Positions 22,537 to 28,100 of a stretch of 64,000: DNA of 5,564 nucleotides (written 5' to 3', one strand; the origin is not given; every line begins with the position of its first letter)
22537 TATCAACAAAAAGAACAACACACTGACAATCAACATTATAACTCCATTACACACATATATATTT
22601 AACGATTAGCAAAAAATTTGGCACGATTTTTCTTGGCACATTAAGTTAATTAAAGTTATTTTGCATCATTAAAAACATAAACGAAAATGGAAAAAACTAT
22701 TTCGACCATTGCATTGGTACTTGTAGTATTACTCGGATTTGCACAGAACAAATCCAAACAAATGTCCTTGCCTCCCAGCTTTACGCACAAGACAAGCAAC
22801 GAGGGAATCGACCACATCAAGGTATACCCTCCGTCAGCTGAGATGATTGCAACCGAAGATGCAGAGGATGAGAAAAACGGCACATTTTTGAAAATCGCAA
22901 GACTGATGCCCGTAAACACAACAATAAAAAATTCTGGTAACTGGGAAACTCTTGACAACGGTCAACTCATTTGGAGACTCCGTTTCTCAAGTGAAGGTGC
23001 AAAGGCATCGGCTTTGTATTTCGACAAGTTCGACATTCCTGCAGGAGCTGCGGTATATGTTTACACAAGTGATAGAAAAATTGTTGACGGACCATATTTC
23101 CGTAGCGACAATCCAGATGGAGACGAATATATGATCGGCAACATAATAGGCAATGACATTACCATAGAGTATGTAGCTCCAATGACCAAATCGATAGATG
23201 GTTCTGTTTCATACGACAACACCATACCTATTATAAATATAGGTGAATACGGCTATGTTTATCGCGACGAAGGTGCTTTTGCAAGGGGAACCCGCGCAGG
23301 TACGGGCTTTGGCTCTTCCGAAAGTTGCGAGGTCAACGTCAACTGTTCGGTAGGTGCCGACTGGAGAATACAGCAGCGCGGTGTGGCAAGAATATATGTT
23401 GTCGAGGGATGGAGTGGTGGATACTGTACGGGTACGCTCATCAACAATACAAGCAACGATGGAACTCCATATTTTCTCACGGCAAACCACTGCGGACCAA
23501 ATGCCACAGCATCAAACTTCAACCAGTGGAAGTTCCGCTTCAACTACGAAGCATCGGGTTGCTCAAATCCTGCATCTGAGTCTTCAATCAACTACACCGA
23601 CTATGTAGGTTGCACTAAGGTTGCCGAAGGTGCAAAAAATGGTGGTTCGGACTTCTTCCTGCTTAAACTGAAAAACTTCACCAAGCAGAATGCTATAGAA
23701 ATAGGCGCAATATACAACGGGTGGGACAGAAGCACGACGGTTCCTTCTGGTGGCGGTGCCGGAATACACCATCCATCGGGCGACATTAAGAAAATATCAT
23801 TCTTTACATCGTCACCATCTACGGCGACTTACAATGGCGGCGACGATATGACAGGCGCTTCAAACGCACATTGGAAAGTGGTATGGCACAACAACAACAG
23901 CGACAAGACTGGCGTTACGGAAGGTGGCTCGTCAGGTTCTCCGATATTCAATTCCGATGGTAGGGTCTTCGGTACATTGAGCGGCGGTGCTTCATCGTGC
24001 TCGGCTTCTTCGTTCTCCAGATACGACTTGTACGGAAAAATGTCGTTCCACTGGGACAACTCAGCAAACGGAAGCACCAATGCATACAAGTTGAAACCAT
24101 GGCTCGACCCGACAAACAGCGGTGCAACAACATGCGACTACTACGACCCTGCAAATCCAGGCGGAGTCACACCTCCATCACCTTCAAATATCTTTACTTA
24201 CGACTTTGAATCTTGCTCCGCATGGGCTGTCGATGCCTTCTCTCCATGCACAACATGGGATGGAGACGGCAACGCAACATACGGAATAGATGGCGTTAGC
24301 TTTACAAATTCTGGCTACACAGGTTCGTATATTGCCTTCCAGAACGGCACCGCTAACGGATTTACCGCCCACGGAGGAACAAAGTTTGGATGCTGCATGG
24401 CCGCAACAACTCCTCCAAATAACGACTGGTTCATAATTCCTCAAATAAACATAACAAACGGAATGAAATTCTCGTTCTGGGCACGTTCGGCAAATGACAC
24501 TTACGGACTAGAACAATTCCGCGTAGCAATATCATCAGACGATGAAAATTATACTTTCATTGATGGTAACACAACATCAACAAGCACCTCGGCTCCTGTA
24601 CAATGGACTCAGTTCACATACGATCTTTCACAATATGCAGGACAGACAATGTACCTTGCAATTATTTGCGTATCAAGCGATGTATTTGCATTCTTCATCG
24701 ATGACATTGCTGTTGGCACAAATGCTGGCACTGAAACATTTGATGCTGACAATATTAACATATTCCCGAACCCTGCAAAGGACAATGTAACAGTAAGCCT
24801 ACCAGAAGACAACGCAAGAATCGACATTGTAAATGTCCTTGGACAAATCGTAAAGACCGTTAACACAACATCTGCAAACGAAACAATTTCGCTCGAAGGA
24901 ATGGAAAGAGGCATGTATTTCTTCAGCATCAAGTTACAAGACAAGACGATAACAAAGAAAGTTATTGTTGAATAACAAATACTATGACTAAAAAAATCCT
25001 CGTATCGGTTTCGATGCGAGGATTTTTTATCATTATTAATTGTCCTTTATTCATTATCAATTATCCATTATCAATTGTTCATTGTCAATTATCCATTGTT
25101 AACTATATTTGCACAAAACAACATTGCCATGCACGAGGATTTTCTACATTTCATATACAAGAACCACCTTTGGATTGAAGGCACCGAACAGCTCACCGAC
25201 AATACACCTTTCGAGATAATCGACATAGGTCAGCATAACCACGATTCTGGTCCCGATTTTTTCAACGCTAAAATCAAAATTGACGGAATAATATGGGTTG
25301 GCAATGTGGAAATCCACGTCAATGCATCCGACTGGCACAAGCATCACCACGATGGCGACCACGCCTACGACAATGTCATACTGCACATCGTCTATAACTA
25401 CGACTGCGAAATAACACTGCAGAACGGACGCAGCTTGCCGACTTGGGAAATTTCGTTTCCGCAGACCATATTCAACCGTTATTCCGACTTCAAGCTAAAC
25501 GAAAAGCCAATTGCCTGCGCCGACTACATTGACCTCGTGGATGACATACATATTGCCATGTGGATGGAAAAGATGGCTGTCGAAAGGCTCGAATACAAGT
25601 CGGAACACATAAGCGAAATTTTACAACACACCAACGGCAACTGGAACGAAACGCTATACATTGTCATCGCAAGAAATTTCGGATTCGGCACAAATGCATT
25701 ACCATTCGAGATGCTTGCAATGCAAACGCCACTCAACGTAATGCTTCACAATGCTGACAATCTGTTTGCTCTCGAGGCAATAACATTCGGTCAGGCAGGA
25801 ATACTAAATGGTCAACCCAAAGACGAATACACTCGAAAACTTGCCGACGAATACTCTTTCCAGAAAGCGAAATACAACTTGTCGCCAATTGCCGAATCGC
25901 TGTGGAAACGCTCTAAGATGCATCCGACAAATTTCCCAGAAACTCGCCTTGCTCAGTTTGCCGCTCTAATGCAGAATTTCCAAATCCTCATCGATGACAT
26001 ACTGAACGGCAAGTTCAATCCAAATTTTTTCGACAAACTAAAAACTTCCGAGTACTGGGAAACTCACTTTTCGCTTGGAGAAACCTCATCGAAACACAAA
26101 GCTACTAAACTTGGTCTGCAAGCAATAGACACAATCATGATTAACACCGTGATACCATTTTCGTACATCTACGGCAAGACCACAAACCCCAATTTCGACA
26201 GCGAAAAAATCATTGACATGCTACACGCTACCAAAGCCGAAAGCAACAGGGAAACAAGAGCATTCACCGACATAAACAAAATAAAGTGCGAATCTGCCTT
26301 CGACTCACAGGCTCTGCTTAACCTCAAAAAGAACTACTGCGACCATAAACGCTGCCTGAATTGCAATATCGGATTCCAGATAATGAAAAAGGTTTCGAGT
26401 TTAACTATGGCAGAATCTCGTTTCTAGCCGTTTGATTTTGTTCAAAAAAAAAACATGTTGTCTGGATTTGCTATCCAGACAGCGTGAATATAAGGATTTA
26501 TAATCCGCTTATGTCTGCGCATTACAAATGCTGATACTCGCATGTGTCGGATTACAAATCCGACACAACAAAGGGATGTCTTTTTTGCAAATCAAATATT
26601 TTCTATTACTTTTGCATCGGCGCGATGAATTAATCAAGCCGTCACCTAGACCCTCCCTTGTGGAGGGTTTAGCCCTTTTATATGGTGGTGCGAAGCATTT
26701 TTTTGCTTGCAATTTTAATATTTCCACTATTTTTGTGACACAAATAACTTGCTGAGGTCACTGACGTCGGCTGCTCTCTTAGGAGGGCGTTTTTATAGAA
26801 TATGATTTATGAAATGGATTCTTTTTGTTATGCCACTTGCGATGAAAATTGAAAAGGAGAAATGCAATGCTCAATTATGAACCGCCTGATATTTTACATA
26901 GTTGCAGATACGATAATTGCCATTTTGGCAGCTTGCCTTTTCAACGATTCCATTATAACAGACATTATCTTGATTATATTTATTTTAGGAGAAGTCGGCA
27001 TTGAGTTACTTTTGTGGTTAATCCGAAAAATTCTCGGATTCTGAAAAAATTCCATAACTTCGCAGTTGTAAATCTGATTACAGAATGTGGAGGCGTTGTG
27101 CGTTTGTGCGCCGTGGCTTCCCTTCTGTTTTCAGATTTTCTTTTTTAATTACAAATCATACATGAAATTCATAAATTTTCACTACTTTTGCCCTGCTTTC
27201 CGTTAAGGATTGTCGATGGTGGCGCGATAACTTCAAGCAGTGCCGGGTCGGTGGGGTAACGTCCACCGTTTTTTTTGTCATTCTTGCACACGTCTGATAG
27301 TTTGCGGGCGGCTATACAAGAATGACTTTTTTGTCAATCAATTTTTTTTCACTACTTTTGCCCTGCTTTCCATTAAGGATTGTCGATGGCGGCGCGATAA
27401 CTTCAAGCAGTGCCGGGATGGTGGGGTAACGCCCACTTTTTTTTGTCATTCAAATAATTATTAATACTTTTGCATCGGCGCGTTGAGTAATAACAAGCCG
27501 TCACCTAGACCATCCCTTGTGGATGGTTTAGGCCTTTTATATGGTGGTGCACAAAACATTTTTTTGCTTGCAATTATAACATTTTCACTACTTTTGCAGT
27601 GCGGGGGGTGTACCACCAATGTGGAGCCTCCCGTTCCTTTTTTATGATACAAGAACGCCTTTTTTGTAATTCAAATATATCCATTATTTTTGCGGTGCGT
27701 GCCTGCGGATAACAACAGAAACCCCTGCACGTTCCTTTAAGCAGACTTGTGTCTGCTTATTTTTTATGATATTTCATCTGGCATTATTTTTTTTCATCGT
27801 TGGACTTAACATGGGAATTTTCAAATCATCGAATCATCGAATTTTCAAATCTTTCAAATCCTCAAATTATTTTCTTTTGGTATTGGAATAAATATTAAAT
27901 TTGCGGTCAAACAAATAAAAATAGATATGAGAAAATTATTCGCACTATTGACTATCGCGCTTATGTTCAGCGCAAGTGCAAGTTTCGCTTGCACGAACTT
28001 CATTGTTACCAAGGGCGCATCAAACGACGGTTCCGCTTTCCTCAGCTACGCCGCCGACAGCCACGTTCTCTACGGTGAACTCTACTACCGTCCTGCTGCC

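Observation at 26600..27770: Gene-free island of about nine promoter-to-terminator mini transcription units: a candidate cluster of unannotated small RNA genes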

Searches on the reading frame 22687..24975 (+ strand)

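Call 64: search_protein_families(library=ncbifam, proteins=[window:22687-24975:+], max_evalue=0.001)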
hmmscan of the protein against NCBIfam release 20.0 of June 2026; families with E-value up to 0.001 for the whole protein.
window:22687-24975:+ (762 aa): 4 families
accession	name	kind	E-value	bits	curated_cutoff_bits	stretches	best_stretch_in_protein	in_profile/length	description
NF038128.1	choice_anch_J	domain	9.4e-14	51.9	30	1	551-676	29-162/162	choice-of-anchor J domain-containing protein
TIGR04183.1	Por_Secre_tail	domain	2.1e-13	50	23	1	692-761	1-71/72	T9SS type A sorting domain-containing protein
NF038113.1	T9SSA_dep_M36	equivalog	3.2e-10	38.8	885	1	678-761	781-868/869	T9SS-dependent M36 family metallopeptidase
NF052644.1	T9SS_DNase_Rie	equivalog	5.2e-09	35.8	260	1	542-760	42-249/251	T9SS-dependent surface endonuclease, AS87_RS02955 family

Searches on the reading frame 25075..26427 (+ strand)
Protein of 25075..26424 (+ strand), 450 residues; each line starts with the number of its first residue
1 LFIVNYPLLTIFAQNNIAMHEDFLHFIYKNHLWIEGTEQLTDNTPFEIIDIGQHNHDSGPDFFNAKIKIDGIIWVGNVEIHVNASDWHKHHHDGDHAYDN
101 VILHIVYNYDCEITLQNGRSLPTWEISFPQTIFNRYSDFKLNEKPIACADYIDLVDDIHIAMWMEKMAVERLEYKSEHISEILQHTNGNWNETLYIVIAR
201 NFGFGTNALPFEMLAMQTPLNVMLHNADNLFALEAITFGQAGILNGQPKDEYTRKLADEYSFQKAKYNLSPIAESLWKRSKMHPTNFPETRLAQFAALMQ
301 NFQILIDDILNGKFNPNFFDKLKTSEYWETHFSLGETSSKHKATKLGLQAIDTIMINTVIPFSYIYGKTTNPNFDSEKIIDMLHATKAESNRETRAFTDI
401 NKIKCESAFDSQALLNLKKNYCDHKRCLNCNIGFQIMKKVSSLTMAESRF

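Call 10: find_related_loci(query=window:25075-26424:+, collection=genome_contigs, flank=10000)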
Query window:25075-26424:+ (450 aa) in genome_contigs; peptide patterns used: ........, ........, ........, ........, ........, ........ (x = any residue, [..] = any of these).
45 stretches matched a pattern; 24 encode a relative of the query (tblastn E <= 1e-3); 22 distinct loci.
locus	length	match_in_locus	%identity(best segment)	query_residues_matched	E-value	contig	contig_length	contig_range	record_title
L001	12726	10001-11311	88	3-443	0e+0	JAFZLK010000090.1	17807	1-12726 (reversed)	MAG: Bacteroidales bacterium isolate RGIG7873 Water_buffalos_Reticulum-4__c827596, whole genome shotgun sequence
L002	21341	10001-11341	87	3-443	0e+0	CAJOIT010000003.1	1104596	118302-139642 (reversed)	uncultured Bacteroidales bacterium isolate Red_deer_4_mag_224 genome assembly, contig: scaffold_4, whole genome shotgun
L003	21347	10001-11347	84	1-449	0e+0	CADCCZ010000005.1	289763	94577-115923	MAG: uncultured Bacteroidia bacterium isolate RUG14538 genome assembly, contig: RUG14538_asm_5, whole genome shotgun seq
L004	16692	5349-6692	84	1-448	0e+0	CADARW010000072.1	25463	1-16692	MAG: uncultured Bacteroidia bacterium isolate RUG13567 genome assembly, contig: RUG13567_asm_72, whole genome shotgun se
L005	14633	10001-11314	85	3-443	0e+0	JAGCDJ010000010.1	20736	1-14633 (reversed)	MAG: Bacteroidales bacterium isolate RGIG9689 Yak_Omasum-2__c236839, whole genome shotgun sequence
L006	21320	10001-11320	81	4-443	0e+0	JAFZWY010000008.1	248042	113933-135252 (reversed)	MAG: Bacteroidales bacterium isolate RGIG8173 Water_buffalos_Rumen-3__c219738, whole genome shotgun sequence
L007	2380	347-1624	83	18-443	0e+0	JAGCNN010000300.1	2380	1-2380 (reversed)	MAG: Bacteroidales bacterium isolate RGIG9953 Yak_Reticulum-1__c1376028, whole genome shotgun sequence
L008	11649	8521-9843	80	3-443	0e+0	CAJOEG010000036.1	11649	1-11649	uncultured Bacteroidales bacterium isolate Red_deer_1_mag_48 genome assembly, contig: scaffold_9259, whole genome shotgu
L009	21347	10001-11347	78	3-450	0e+0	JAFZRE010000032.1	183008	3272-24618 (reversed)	MAG: Bacteroidales bacterium isolate RGIG8023 Water_buffalos_Rumen-1__c699763, whole genome shotgun sequence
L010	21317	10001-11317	79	5-443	0e+0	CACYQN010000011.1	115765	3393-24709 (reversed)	MAG: uncultured Bacteroidia bacterium isolate RUG12182 genome assembly, contig: RUG12182_asm_11, whole genome shotgun se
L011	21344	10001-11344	72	5-449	0e+0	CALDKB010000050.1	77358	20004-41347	MAG TPA_asm: uncultured Bacteroidales bacterium isolate SRR6425802_bin.69_CONCOCT_v1.1_MAG genome assembly, contig: ERZ1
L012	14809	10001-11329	85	1-443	0e+0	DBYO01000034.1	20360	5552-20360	MAG TPA_asm: Bacteroidales bacterium UBA1184 UBA1184_contig_39758, whole genome shotgun sequence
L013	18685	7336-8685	93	1-443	0e+0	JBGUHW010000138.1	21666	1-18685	MAG: Bacteroidales bacterium isolate ruminal_MAG_341 ruminal_MAG_341_contig_0138, whole genome shotgun sequence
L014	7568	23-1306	39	15-439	2e-101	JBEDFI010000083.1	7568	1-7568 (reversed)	MAG: Bacteroidota bacterium isolate NASQAN2014_190_A_bin.13 scaffold_002308, whole genome shotgun sequence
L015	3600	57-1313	43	19-444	4e-102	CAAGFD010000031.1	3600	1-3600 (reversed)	MAG TPA_asm: Bacteroidales bacterium, isolate HGM05433, WGS project CAAGFD010000000 data, contig: SRS476193_20_k119_3727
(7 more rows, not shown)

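Call 37: search_protein_families(library=pfam, proteins=[L013:8903-9211:+], max_evalue=0.01)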
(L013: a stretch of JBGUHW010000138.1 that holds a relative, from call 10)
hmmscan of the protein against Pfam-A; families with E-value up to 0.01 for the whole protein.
L013:8903-9211:+ (102 aa): 0 families

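Call 38: search_protein_families(library=phrogs, proteins=[L013:8903-9211:+], max_evalue=0.01)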
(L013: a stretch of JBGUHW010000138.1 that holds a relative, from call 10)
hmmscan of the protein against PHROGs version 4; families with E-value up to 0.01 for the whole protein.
L013:8903-9211:+ (102 aa): 1 family
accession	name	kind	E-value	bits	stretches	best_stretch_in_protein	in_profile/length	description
phrog_6462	-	unknown function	8.4e-28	97.3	1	3-101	4-102/103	-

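Call 39: find_related_loci(query=L013:8903-9208:+, collection=viral_contigs, flank=5000)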
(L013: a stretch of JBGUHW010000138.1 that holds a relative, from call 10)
Query L013:8903-9208:+ (102 aa) in viral_contigs; peptide patterns used: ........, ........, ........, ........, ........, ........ (x = any residue, [..] = any of these).
7 stretches matched a pattern; 1 encode a relative of the query (tblastn E <= 1e-3); 1 distinct loci.
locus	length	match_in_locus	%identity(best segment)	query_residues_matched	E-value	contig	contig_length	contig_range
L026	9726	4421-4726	60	1-102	1e-42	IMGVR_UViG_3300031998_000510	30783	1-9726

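Call 64: search_protein_families(library=ncbifam, proteins=[L013:8903-9211:+, window:25075-26427:+], max_evalue=0.001)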
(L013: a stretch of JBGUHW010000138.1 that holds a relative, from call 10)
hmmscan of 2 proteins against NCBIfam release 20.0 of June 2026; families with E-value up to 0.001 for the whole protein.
L013:8903-9211:+ (102 aa): 0 families

window:25075-26427:+ (450 aa): 0 families

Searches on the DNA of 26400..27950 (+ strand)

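Call 8: search_rna_families(source=window, start=26400, end=27950, threshold=evalue, max_evalue=10, show_alignments=3)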
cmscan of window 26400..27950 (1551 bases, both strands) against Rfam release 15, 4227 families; matches with E-value up to 10: 13.
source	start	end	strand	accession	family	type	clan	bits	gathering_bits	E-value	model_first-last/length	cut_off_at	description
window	26482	26545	+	RF03566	mir-4875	Gene; miRNA;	-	27.6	90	0.0054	1-73/73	no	mir-4875 microRNA precursor family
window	27117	27210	-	RF02155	NCRUPAR_2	Gene; lncRNA;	-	22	80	9.9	1-99/99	no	Non-protein coding RNA, upstream of F2R/PAR1 conserved region 2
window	27818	27866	-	RF03567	MIR8024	Gene; miRNA;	-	21.9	57.3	0.29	1-86/86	no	MIR8024 microRNA precursor family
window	26717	26793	+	RF01386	isrB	Gene; sRNA;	-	20.4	35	0.68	1-87/87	no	isrB Hfq binding RNA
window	27010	27139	+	RF01607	ceN100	Gene; snRNA; snoRNA; HACA-box;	-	19.3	80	1.1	1-132/132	no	C. elegans snoRNA ceN100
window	26659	26733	-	RF01726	SAM-II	Cis-reg; riboswitch;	-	18.6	44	1.7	1-60/60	no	SAM-II riboswitch aptamer (SAM-II long loop)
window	27523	27664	+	RF04315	manA-II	Cis-reg;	-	17.4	100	5.7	1-147/147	no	manA_II ncRNA motif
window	27239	27289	-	RF01618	ceN114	Gene; snRNA; snoRNA; CD-box;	-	16.7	44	5.8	1-63/63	no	Nematode snoRNA ceN114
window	26646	26672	+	RF01416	NrrF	Gene; antisense;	-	16.6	60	2.2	129-155/160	no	NrrF RNA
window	27277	27325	-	RF00713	mir-239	Gene; miRNA;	-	16.6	49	3.2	1-74/74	no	mir-239 microRNA precursor family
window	26605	26671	+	RF00624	P9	Gene;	-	14.3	43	6.2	1-74/74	no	Pseudomonas sRNA P9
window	26633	26682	-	RF03167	c-di-GMP-I-GGC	Cis-reg; riboswitch;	CL00126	12.8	59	10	1-80/80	no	c-di-GMP-I-GGC riboswitch aptamer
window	26526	26555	+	RF02480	GlsR14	Gene; snRNA; snoRNA; CD-box;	-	12.2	90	9.1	1-68/68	no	Small nucleolar RNA GlsR14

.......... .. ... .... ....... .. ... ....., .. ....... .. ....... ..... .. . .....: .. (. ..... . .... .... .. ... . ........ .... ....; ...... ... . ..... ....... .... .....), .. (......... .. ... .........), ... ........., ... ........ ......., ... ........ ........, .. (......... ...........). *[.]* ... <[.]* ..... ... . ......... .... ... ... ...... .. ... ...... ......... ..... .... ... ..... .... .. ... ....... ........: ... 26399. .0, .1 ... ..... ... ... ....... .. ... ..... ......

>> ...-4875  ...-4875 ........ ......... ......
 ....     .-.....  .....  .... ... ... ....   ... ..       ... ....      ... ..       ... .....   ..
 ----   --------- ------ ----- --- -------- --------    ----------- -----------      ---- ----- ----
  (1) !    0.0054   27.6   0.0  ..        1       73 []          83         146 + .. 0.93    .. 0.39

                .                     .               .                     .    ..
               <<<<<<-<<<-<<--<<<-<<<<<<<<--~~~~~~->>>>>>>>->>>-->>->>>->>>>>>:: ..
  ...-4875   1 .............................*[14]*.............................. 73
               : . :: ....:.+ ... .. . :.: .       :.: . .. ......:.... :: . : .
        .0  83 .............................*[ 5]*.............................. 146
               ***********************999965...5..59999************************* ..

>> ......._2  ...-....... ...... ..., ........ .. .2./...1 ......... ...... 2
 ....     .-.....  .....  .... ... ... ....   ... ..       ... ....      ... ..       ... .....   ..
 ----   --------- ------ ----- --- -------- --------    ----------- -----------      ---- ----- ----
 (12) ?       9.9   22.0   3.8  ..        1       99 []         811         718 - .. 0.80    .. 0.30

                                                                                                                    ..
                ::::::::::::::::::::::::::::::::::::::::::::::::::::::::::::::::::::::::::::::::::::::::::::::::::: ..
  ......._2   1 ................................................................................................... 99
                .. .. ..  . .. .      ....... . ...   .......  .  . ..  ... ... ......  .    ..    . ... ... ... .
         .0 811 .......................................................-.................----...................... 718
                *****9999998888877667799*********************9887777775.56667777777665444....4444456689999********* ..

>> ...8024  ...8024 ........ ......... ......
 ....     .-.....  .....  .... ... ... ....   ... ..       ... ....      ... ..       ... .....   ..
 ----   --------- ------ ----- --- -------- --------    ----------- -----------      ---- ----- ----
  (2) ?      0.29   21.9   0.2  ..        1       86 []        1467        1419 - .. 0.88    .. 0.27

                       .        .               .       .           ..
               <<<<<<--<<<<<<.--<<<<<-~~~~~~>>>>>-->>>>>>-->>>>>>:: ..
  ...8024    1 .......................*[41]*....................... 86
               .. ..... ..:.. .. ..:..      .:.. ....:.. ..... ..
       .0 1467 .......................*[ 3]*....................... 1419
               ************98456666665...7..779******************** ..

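Call 26: search_dna_similar(query=window:26428-27926:+, collection=phages, mode=distant, max_evalue=0.001)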
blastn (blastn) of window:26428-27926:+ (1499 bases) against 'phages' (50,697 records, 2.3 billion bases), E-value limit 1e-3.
No match.

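Call 27: search_dna_similar(query=window:26428-27926:+, collection=plasmids, mode=distant, max_evalue=0.001)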
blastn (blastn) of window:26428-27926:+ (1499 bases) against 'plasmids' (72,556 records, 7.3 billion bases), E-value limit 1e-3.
No match.
